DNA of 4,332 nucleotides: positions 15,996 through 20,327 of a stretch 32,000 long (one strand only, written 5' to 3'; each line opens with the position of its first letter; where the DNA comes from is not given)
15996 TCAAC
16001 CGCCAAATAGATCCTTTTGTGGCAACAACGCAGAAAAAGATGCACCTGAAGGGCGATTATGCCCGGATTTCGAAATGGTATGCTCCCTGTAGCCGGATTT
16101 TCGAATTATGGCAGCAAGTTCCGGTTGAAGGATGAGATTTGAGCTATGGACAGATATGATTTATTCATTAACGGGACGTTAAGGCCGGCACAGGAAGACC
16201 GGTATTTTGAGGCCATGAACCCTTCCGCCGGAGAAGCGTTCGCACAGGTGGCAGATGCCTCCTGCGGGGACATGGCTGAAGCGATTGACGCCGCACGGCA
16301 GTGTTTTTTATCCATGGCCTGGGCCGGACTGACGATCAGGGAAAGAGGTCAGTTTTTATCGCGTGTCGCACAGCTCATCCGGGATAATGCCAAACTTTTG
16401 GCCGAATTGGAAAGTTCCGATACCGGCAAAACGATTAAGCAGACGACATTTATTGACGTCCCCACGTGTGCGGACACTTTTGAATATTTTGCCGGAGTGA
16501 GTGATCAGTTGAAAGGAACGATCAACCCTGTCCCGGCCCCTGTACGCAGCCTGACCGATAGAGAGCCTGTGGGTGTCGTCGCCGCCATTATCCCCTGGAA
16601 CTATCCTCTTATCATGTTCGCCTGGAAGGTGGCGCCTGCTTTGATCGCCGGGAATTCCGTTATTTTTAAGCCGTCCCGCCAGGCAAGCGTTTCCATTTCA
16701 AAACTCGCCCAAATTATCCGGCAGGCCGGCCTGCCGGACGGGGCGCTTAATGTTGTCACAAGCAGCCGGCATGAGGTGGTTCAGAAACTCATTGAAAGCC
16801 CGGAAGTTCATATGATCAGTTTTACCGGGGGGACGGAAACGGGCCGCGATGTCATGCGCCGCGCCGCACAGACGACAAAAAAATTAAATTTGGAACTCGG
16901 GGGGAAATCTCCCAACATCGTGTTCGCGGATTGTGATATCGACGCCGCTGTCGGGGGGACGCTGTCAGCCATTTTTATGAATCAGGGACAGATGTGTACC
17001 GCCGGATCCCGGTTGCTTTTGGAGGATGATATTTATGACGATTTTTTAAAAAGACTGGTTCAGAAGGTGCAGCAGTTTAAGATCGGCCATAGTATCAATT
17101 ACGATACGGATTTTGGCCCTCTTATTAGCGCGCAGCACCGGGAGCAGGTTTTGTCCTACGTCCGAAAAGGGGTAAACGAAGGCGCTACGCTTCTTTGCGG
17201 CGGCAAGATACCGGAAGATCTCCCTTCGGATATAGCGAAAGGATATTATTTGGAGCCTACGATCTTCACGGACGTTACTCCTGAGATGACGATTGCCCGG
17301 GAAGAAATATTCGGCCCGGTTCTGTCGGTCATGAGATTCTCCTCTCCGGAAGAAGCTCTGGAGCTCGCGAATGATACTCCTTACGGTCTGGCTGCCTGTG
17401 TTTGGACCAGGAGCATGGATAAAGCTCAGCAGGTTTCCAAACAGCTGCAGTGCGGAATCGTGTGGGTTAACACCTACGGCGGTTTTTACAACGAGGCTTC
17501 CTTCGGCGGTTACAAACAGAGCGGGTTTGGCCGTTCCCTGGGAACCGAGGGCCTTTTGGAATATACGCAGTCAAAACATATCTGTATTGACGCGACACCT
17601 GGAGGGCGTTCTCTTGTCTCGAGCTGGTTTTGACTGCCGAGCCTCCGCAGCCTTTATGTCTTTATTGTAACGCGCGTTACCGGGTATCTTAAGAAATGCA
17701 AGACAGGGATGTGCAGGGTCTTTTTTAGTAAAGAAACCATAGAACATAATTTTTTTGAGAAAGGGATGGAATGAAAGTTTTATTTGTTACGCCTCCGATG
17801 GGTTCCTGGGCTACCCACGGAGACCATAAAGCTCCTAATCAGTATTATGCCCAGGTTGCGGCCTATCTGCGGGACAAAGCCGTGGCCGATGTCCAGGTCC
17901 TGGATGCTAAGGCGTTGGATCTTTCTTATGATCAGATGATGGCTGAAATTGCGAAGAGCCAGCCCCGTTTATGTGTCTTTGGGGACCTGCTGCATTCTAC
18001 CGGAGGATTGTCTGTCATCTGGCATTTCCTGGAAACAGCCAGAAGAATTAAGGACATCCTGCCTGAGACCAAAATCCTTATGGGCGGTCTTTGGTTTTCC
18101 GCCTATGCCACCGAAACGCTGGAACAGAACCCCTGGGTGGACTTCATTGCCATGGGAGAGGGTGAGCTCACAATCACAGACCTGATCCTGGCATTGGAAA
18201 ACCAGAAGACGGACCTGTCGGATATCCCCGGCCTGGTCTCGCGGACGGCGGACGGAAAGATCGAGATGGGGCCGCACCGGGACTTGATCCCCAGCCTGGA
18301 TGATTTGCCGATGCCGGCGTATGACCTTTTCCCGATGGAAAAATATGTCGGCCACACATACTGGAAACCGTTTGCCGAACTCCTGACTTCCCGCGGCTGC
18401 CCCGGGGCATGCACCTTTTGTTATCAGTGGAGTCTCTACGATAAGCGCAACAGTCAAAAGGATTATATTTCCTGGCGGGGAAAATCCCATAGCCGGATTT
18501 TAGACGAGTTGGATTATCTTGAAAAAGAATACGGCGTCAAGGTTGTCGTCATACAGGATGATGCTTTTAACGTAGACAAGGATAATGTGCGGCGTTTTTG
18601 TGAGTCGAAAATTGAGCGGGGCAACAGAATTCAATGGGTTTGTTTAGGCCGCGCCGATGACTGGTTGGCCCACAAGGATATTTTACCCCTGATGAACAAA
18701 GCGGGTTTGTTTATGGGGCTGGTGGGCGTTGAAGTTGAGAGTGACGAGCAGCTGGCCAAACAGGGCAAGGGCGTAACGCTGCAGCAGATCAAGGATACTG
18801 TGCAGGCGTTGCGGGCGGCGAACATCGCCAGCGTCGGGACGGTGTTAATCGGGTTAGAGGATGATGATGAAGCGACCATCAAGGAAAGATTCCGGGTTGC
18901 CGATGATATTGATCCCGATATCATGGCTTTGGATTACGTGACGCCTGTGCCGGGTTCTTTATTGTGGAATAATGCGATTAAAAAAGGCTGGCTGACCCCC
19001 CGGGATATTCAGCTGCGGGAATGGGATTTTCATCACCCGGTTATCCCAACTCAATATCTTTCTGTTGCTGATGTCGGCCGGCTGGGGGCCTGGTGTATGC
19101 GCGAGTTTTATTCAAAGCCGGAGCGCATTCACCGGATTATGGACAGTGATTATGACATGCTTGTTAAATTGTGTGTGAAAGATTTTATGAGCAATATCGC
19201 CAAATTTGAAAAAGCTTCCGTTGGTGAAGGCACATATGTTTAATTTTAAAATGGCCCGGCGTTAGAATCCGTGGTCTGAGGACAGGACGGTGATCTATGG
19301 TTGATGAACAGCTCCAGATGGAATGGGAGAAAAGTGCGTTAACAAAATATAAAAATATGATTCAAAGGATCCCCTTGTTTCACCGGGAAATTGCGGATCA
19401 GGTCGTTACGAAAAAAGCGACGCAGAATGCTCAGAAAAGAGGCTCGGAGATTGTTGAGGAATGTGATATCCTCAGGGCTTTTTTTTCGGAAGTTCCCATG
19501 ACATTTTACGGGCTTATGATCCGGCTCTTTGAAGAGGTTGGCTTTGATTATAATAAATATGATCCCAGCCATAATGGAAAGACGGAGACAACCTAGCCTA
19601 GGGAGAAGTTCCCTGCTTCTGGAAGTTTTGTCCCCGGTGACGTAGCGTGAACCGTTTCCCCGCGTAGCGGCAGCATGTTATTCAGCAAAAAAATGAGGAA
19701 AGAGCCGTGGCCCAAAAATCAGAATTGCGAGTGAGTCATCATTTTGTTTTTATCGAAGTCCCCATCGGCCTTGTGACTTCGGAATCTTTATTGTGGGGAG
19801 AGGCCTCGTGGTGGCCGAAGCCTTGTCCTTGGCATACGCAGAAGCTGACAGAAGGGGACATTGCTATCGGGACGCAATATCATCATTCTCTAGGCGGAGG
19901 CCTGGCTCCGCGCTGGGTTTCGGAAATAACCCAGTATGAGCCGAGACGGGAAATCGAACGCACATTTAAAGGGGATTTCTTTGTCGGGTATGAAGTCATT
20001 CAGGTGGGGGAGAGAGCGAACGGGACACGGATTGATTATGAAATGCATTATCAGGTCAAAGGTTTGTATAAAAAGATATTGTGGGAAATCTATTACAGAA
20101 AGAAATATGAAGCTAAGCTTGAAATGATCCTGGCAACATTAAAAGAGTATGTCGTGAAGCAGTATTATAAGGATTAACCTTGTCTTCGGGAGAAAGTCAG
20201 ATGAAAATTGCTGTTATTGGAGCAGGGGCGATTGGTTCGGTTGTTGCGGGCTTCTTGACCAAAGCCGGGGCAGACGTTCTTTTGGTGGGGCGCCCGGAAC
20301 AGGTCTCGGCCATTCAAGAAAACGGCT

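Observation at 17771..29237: Type II polyketide-synthase-like biosynthetic gene cluster with a B12-radical-SAM enzyme, in a PVC-like (non-actinobacterial) genome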

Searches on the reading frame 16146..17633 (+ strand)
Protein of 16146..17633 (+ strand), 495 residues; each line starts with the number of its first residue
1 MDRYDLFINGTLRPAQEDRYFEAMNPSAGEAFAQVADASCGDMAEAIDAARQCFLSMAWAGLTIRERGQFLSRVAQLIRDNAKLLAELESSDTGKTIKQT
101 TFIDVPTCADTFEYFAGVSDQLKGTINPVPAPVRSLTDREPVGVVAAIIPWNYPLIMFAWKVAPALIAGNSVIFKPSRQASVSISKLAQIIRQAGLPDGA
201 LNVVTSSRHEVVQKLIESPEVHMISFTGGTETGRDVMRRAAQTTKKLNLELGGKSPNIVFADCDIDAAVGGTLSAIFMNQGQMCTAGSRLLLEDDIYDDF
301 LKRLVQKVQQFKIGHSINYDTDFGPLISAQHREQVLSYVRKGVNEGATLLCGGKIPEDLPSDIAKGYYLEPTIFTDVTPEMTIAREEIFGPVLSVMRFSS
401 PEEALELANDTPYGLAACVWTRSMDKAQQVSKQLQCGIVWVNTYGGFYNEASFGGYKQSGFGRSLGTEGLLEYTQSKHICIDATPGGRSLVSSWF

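Call 5: search_protein_families(library=pfam, proteins=[window:16146-17633:+], max_evalue=0.01)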
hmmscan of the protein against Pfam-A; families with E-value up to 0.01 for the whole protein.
window:16146-17633:+ (495 aa): 2 families
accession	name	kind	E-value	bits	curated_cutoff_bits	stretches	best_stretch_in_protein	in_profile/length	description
PF00171.27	Aldedh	-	3.5e-174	580.1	23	1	16-479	5-461/461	Aldehyde dehydrogenase family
PF05893.19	LuxC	-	0.0018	17.6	21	1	137-306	84-257/401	Acyl-CoA reductase (LuxC)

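Call 44: search_protein_families(library=ncbifam, proteins=[window:16146-17633:+], max_evalue=1e-10)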
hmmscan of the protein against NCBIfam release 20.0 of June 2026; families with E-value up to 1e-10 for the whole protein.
window:16146-17633:+ (495 aa): 42 families (the best 25 are shown)
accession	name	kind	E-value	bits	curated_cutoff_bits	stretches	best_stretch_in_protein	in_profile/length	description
TIGR01804.1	BADH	equivalog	1.4e-166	554.6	668.6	1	7-477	1-467/467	betaine-aldehyde dehydrogenase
NF009725.0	PRK13252.1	equivalog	1.6e-157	524.9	593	1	3-482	6-480/488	betaine-aldehyde dehydrogenase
NF045736.1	PaDhStyDRhodo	equivalog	7e-146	486.5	800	1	5-481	4-477/479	phenylacetaldehyde dehydrogenase StyD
NF010000.0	PRK13473.1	subfamily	8.2e-146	486.4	615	1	5-482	4-473/475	aminobutyraldehyde dehydrogenase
TIGR02299.1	HpaE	equivalog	1.8e-139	465.5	638.35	1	6-482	3-477/488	5-carboxymethyl-2-hydroxymuconate semialdehyde dehydrogenase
NF045735.1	PaDhStyDPseudo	equivalog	5.7e-133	444.1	850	1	5-481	4-481/483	phenylacetaldehyde dehydrogenase StyD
TIGR03216.1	OH_muco_semi_DH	equivalog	8.3e-132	440.2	693.25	1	6-482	3-480/481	2-hydroxymuconic semialdehyde dehydrogenase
NF007352.0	PRK09847.1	equivalog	1.2e-131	439.7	850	1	6-481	22-491/495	aldehyde dehydrogenase PuuC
NF050026.1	AcaldDHExaC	equivalog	6.2e-130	434.2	900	1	2-481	14-493/503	acetaldehyde dehydrogenase ExaC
NF042993.1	AlphKGSA_gudD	equivalog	2.4e-120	402.5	770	1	3-478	3-477/481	alpha-ketoglutaric semialdehyde dehydrogenase GucD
TIGR01780.1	SSADH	subfamily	1e-119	400.4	646.35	1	24-477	2-448/448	succinate-semialdehyde dehydrogenase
NF006916.0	PRK09407.1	equivalog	8e-116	387.7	521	1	18-480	33-491/526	succinic semialdehyde dehydrogenase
NF052305.1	DioxValDhHalo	equivalog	1.9e-114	383.2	750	1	2-479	3-479/483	2,5-dioxovalerate dehydrogenase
NF007497.0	PRK10090.1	equivalog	2.7e-112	376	500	1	3-481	6-477/480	aldehyde dehydrogenase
TIGR04284.1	aldehy_Rv0768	hypoth_equivalog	1.1e-111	374.3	775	1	5-480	2-477/480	aldehyde dehydrogenase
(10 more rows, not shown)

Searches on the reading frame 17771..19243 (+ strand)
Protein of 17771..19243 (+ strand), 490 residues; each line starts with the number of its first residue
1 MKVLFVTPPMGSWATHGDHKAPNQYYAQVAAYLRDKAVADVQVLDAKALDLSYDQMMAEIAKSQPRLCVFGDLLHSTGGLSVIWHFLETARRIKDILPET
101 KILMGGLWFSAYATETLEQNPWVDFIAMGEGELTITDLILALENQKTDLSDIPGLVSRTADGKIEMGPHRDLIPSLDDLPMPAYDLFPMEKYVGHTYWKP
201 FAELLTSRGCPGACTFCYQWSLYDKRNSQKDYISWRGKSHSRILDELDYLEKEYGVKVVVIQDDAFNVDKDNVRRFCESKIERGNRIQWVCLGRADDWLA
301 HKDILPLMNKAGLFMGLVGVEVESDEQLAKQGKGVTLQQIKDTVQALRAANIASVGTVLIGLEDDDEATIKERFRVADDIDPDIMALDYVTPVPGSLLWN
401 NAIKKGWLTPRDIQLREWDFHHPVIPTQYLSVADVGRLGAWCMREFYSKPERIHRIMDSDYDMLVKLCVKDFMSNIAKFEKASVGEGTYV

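Call 4: search_protein_families(library=pfam, proteins=[window:17771-19243:+], max_evalue=0.01)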
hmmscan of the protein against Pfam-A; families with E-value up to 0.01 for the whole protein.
window:17771-19243:+ (490 aa): 2 families
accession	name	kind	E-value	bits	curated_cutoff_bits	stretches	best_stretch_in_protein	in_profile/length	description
PF04055.27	Radical_SAM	-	4.1e-16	60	29.5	1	206-368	3-161/166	Radical SAM superfamily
PF02310.24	B12-binding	-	2.6e-12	47.1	32.1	1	28-138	19-120/121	B12 binding domain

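Call 6: search_protein_families(library=ncbifam, proteins=[window:17771-19243:+], max_evalue=0.001)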
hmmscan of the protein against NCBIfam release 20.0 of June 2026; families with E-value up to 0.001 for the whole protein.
window:17771-19243:+ (490 aa): 19 families
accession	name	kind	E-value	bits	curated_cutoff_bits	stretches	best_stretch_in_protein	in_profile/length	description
TIGR02026.1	BchE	equivalog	5.3e-60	203.7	481.35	1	3-437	2-418/497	magnesium-protoporphyrin IX monomethyl ester anaerobic oxidative cyclase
TIGR03471.1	HpnJ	equivalog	1e-44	153.2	577.6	1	38-458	44-444/472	hopanoid biosynthesis associated radical SAM protein HpnJ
NF038361.1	rSAM_Sden_1168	equivalog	5.5e-37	127.5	575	1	52-409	128-480/560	Sden_1168 family B12-binding radical SAM P-methyltransferase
TIGR04367.1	HpnR_B12_rSAM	equivalog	6.1e-35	120.7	650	1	30-428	29-395/490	hopanoid C-3 methylase HpnR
NF050148.1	rSAM_ApyD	equivalog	9.6e-32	110.1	750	1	77-367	82-353/645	RiPP biosynthesis radical SAM protein ApyD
TIGR03975.1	rSAM_ocin_1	subfamily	6.9e-26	90.9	281.85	1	55-352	119-399/606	RiPP maturation radical SAM C-methyltransferase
TIGR04479.1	bcpD_PhpK_rSAM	subfamily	8.9e-25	87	600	1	91-387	132-416/504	PhpK family radical SAM P-methyltransferase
TIGR04385.1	B12_rSAM_cofa1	equivalog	1.6e-24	86.9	450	1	29-380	26-364/438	B12 lower ligand biosynthesis radical SAM protein BzaD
NF033712.0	B12_rSAM_KedN5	subfamily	4.9e-21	74.6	700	1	85-268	77-253/624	KedN5 family methylcobalamin-dependent radical SAM C-methyltransferase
TIGR04072.2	rSAM_ladder_B12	equivalog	8.8e-21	74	360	1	85-412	81-382/443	lipid biosynthesis B12-binding/radical SAM protein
NF033070.1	rSAM_AprD4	equivalog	2.5e-18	66.2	500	1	122-437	117-422/456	AprD4 family radical SAM diol-dehydratase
TIGR04190.1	B12_SAM_Ta0216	equivalog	4.6e-18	65.1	500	1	87-263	97-279/554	TIGR04190 family B12-binding domain/radical SAM domain protein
TIGR04295.1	B12_rSAM_oligo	hypoth_equivalog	6e-15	54.9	400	1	29-372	30-354/422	TIGR04295 family B12-binding domain-containing radical SAM protein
TIGR04014.1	B12_SAM_MJ_0865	equivalog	3.7e-13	49.1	360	2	119-226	86-185/434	methyl-coenzyme M reductase glutamine C-methyltransferase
TIGR04013.1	B12_SAM_MJ_1487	hypoth_equivalog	5.8e-11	41.8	251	1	88-218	58-168/382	TIGR04013 family B12-binding domain/radical SAM domain-containing protein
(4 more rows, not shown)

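Call 33: search_solved_structures(query=window:17771-19243:+, max_evalue=0.001)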
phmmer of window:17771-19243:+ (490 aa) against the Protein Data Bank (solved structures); distinct sequences matched with E-value up to 0.001: 5.
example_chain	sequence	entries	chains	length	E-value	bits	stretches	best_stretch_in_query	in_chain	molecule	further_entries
6fd2_B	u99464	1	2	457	1.9e-13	52.9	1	151-439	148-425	Putative apramycin biosynthetic oxidoreductase 4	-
7kdx_A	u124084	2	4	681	3.7e-11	45.4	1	82-268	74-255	Methyltransferase TokK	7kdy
9ccb_A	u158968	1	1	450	2.9e-09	39.1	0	120-221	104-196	Radical SAM core domain-containing protein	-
5ul2_A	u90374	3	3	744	8.9e-07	31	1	28-349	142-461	OxsB protein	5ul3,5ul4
9n1b_A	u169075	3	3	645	2.4e-06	29.5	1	98-225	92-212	Radical SAM protein | Radical SAM enzyme CysS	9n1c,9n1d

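Call 45: find_homologous_proteins(query=window:17771-19243:+, max_evalue=1e-30)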
Query window:17771-19243:+ (490 aa): 914 proteins with E <= 1e-30 among 8000 candidates; the best 120 are listed.
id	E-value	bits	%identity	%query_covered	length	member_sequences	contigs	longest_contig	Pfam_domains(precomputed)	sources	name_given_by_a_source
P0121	0.0e+0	1144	100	100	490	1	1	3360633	PF04055.28,PF02310.25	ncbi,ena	-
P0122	1.1e-295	999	86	100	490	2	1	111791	PF04055.28,PF02310.25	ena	-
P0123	7.2e-286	967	82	100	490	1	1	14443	PF04055.28,PF02310.25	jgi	-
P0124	4.2e-285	964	82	100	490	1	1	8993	PF04055.28,PF02310.25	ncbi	-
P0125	4.5e-283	957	81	100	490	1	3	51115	PF04055.28,PF02310.25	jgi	-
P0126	1.7e-280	949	80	100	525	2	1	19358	PF04055.28,PF02310.25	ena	-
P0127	3.0e-278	941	80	100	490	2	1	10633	PF04055.28,PF02310.25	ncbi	-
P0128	1.3e-276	936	80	100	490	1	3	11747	PF04055.28,PF02310.25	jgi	-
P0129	3.0e-276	935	78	100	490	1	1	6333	PF04055.28,PF02310.25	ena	-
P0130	7.6e-276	933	78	100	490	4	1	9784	PF04055.28,PF02310.25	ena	-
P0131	1.0e-275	933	79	100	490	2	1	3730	PF04055.28,PF02310.25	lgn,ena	-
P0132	2.4e-275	932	79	100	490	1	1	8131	PF04055.28,PF02310.25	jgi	jgi:anaerobic magnesium-protoporphyrin IX monomethyl ester cyclase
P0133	5.0e-275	931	80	100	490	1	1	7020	PF04055.28,PF02310.25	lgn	-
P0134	7.0e-275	930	79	100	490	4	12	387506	PF04055.28,PF02310.25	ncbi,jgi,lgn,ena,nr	ncbi:MAG: hypothetical protein A2Y03_03735 [Omnitrophica WOR_2 bacterium GWF2_38_59]|nr:MAG: hypothe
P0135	2.0e-274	929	79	100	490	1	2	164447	PF04055.28,PF02310.25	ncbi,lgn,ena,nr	ncbi:MAG: cobalamin-dependent protein [Candidatus Omnitrophica bacterium]|nr:cobalamin-dependent pro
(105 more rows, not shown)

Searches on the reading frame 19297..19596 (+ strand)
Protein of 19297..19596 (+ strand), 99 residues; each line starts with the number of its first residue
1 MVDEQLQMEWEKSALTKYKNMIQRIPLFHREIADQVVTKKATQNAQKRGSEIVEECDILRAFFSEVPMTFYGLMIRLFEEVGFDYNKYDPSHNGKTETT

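Call 4: search_protein_families(library=pfam, proteins=[window:19297-19596:+], max_evalue=0.01)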
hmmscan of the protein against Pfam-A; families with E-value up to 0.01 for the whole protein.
window:19297-19596:+ (99 aa): 1 family
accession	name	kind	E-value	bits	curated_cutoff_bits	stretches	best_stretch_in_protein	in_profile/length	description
PF11084.13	DUF2621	-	0.00051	20.5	27.7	1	7-89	54-136/139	Protein of unknown function (DUF2621)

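Call 6: search_protein_families(library=ncbifam, proteins=[window:19297-19596:+], max_evalue=0.001)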
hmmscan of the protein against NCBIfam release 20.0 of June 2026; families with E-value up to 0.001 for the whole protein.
window:19297-19596:+ (99 aa): 0 families

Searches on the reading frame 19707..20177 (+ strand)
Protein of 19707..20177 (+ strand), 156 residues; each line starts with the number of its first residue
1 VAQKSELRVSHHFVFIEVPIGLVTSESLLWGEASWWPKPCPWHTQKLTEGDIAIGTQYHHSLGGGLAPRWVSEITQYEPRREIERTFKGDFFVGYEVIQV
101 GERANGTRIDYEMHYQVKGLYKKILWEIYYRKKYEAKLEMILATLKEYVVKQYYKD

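Call 4: search_protein_families(library=pfam, proteins=[window:19707-20177:+], max_evalue=0.01)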
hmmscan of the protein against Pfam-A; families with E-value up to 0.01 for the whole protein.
window:19707-20177:+ (156 aa): 1 family
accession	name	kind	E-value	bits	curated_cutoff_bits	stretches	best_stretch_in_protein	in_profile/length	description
PF10604.15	Polyketide_cyc2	-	0.0076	17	27.4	1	53-140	46-136/142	Polyketide cyclase / dehydrase and lipid transport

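Call 6: search_protein_families(library=ncbifam, proteins=[window:19707-20177:+], max_evalue=0.001)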
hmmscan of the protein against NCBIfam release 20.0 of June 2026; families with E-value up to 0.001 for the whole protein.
window:19707-20177:+ (156 aa): 0 families

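Call 25: search_solved_structures(query=window:19707-20177:+, max_evalue=1)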
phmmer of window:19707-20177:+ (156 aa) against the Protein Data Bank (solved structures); distinct sequences matched with E-value up to 1: 0.
